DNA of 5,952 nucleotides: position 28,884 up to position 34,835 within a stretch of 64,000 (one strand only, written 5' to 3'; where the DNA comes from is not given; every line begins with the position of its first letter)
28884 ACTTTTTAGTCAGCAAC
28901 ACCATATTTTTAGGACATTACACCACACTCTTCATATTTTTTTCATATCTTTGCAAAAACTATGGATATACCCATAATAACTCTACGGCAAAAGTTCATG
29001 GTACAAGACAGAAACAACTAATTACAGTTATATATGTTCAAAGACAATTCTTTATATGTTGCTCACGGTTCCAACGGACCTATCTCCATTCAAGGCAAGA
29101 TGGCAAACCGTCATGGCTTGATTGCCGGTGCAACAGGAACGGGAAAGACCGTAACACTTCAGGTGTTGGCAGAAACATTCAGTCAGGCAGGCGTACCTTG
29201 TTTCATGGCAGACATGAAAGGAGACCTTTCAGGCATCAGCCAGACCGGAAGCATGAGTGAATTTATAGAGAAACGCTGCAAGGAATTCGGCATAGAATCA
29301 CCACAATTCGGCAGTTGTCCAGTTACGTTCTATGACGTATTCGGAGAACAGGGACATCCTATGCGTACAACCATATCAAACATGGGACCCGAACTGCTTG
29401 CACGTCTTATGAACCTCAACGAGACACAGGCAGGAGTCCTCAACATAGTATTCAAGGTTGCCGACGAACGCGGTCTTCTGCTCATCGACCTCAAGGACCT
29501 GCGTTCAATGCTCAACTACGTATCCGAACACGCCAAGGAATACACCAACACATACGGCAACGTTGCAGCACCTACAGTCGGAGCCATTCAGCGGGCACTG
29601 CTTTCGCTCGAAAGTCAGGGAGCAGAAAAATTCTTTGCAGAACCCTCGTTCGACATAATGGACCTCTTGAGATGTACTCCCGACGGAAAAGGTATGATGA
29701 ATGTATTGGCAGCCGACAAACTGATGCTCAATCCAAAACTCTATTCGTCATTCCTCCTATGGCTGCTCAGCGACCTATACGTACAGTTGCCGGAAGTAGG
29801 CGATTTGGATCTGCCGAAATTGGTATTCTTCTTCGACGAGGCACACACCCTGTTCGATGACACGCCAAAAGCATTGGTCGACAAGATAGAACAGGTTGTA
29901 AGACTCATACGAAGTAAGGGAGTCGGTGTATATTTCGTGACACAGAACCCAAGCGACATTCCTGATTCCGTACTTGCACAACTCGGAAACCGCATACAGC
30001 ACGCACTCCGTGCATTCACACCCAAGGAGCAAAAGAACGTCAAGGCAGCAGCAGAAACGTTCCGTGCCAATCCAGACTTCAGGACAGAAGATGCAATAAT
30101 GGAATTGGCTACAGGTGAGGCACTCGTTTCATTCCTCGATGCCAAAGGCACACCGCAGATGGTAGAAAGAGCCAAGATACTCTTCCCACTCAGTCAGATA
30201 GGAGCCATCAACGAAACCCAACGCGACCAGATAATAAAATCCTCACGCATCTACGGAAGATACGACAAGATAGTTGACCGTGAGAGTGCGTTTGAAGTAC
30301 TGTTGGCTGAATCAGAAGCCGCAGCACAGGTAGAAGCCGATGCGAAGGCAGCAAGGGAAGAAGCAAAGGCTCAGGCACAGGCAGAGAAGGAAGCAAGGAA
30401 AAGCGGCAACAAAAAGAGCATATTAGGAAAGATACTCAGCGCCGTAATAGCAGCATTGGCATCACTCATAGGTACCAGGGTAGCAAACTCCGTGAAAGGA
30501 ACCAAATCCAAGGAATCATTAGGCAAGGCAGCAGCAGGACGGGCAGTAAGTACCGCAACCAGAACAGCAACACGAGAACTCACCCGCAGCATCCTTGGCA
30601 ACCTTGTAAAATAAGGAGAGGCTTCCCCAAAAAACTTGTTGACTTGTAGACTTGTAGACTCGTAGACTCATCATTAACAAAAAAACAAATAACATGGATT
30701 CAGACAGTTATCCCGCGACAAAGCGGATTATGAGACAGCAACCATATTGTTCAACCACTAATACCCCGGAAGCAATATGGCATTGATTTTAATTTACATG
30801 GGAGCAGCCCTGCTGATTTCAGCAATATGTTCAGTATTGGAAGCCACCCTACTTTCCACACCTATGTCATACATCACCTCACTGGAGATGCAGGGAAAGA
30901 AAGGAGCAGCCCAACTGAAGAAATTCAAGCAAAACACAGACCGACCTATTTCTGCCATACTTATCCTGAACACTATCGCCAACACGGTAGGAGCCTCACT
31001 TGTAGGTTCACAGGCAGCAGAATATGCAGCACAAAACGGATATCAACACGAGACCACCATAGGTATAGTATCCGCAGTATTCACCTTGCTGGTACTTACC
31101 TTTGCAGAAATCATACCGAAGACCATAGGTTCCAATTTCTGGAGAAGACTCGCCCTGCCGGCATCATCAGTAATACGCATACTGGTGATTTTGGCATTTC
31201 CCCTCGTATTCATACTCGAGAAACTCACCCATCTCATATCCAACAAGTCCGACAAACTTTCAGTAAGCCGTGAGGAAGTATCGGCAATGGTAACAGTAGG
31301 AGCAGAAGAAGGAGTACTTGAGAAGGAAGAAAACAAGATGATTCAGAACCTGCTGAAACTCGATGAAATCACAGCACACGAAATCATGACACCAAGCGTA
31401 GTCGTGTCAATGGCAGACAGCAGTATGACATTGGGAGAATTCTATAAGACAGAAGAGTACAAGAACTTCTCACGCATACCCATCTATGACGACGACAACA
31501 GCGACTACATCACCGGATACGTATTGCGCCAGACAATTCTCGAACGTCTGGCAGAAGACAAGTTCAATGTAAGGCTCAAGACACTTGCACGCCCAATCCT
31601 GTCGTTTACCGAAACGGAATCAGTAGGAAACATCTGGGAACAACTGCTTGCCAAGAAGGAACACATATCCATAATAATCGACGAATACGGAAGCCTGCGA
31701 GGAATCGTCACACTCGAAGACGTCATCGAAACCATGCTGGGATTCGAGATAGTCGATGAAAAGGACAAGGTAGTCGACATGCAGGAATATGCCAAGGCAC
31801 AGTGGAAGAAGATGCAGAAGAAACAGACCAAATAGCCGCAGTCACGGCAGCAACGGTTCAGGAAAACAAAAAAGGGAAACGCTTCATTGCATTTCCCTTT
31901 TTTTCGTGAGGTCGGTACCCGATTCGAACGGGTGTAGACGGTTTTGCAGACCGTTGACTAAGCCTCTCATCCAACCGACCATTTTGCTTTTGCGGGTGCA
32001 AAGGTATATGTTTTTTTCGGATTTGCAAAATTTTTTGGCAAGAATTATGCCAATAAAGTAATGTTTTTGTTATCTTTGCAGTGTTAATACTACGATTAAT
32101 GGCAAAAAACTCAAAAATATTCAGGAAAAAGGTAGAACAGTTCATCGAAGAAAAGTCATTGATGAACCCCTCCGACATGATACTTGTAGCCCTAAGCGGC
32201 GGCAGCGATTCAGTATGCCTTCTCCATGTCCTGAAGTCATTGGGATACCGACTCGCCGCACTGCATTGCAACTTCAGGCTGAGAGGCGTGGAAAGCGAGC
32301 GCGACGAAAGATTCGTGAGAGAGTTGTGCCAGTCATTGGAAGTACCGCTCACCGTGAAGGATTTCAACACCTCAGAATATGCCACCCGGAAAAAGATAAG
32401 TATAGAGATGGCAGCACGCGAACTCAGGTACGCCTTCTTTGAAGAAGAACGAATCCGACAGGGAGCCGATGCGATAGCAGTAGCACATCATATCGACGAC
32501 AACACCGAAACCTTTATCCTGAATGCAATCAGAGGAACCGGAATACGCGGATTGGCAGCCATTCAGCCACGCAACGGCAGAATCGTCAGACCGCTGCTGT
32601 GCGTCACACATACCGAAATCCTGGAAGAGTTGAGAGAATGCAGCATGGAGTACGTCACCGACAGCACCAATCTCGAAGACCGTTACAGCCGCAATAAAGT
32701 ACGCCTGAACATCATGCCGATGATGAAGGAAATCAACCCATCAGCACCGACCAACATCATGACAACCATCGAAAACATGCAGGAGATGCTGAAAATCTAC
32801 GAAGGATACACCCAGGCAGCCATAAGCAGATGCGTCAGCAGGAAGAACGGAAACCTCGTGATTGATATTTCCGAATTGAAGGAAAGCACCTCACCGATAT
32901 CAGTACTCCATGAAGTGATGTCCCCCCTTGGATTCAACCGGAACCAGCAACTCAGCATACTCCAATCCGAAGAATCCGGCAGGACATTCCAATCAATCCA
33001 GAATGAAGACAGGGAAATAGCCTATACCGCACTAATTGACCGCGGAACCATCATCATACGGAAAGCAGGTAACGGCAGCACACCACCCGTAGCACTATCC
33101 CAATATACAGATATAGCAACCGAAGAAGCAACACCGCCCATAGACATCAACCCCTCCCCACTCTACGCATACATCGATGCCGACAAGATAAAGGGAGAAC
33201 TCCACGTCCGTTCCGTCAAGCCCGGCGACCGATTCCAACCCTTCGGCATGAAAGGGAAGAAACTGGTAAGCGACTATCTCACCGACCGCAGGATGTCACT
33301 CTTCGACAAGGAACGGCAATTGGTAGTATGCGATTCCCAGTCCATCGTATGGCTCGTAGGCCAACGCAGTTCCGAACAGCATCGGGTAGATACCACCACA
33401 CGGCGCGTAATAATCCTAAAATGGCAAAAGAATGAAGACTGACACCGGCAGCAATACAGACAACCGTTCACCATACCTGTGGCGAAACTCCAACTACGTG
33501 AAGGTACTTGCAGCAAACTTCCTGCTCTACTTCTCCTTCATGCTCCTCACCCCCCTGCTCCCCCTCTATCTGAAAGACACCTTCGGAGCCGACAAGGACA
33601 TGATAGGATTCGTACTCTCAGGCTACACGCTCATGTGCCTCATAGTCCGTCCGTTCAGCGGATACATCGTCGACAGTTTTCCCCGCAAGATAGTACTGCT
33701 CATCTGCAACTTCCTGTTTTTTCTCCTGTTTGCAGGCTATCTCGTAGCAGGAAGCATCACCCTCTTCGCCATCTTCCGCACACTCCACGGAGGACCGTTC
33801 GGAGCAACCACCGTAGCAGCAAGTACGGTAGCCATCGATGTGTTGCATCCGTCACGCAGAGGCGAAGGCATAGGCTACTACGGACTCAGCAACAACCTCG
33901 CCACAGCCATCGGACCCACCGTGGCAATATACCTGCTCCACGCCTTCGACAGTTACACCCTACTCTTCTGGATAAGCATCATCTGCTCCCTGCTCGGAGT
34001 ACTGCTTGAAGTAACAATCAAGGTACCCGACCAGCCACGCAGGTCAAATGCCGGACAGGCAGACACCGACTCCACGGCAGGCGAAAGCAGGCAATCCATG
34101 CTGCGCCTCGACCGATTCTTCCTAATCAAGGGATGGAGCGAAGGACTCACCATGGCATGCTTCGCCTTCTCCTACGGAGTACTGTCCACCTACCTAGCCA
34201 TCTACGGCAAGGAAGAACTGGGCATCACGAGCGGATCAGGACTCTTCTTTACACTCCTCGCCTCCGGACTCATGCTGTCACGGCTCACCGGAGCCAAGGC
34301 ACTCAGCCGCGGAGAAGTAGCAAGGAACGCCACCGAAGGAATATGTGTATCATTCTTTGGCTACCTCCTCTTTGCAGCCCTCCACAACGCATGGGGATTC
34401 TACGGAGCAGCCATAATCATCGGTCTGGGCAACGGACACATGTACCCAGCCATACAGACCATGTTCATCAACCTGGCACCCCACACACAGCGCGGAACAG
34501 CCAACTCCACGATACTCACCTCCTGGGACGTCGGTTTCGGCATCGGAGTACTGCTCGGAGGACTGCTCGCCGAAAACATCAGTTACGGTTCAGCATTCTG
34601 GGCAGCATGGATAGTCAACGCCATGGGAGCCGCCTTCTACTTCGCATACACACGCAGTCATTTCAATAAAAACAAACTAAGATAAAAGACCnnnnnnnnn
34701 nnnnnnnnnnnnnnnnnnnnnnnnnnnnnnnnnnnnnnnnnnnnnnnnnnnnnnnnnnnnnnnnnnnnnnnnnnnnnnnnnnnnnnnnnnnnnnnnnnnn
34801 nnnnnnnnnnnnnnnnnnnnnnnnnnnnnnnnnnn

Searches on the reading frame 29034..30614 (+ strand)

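Call 8: search_protein_families(library=pfam, proteins=[window:29034-30614:+], max_evalue=0.001)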
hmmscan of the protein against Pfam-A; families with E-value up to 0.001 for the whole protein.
window:29034-30614:+ (526 aa): 7 families
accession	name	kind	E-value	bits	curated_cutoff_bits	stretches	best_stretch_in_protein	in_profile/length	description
PF05872.18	HerA_C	-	3.9e-214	712.4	22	1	12-524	8-497/502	Helicase HerA-like C-terminal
PF01935.23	DUF87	-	8.8e-10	39.5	23.2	1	12-212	9-186/220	Helicase HerA, central domain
PF12846.13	AAA_10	-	3.4e-06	26.8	27.5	1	264-366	243-340/362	AAA-like domain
PF01580.24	FtsK_SpoIIIE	-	1.5e-05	25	24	1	14-45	28-59/221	FtsK/SpoIIIE family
PF13401.12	AAA_22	-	5.1e-05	24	27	0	25-104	5-65/130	AAA domain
PF04851.21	ResIII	-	7.2e-05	23.2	22.5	0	24-52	22-50/164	Type III restriction enzyme, res subunit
PF10412.15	TrwB_AAD_bind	-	0.00024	20.6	20.5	1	15-65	5-55/387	Type IV secretion-system coupling protein DNA-binding domain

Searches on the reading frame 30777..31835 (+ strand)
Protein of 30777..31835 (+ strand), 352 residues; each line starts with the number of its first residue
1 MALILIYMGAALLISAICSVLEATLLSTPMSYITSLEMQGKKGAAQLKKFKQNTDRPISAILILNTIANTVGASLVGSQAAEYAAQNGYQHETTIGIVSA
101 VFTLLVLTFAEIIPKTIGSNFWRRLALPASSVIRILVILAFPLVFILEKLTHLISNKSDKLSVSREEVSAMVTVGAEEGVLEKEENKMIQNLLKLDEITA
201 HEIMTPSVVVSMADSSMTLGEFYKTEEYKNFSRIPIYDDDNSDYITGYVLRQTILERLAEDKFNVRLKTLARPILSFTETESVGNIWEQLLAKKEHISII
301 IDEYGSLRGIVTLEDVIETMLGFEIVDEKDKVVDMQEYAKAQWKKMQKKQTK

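Call 8: search_protein_families(library=pfam, proteins=[window:30777-31835:+], max_evalue=0.001)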
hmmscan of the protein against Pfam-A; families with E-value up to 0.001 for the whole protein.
window:30777-31835:+ (352 aa): 2 families
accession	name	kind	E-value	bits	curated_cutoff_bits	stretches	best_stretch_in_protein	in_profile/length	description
PF01595.25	CNNM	-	3.8e-35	121.6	28.4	1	11-185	6-181/181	Cyclin M transmembrane N-terminal domain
PF00571.33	CBS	-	4.5e-13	49.7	24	1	272-321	7-56/57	CBS domain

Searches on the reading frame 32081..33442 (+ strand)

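Call 8: search_protein_families(library=pfam, proteins=[window:32081-33442:+], max_evalue=0.001)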
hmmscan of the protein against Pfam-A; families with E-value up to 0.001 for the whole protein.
window:32081-33442:+ (453 aa): 4 families
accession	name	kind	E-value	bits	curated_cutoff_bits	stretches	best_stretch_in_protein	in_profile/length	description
PF01171.26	ATP_bind_3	-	1.6e-49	168.5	27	1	34-209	2-181/182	PP-loop family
PF03483.22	B3_4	-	2.3e-08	34.3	29.3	1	365-445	56-122/174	B3/4 domain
PF06508.19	QueC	-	0.00012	22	22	1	34-99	2-64/210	Queuosine biosynthesis protein QueC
PF11734.13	TilS_C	-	0.00018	21.3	22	1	374-441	1-68/74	TilS substrate C-terminal domain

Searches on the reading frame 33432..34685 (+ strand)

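Call 8: search_protein_families(library=pfam, proteins=[window:33432-34685:+], max_evalue=0.001)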
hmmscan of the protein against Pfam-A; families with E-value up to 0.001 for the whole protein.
window:33432-34685:+ (417 aa): 4 families
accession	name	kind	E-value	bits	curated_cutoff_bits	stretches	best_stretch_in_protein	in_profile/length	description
PF07690.21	MFS_1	-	1.3e-53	182.6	33.4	2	26-290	2-261/347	Major Facilitator Superfamily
PF00083.30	Sugar_tr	-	1.8e-08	34.1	22.3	1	56-202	46-195/452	Sugar (and other) transporter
PF01306.25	LacY_symp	-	2.2e-06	27.2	24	1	17-233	4-226/413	LacY proton/sugar symporter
PF09678.15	Caa3_CtaG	-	0.0002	21.3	27.7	1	26-124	105-202/237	Cytochrome c oxidase caa3 assembly factor (Caa3_CtaG)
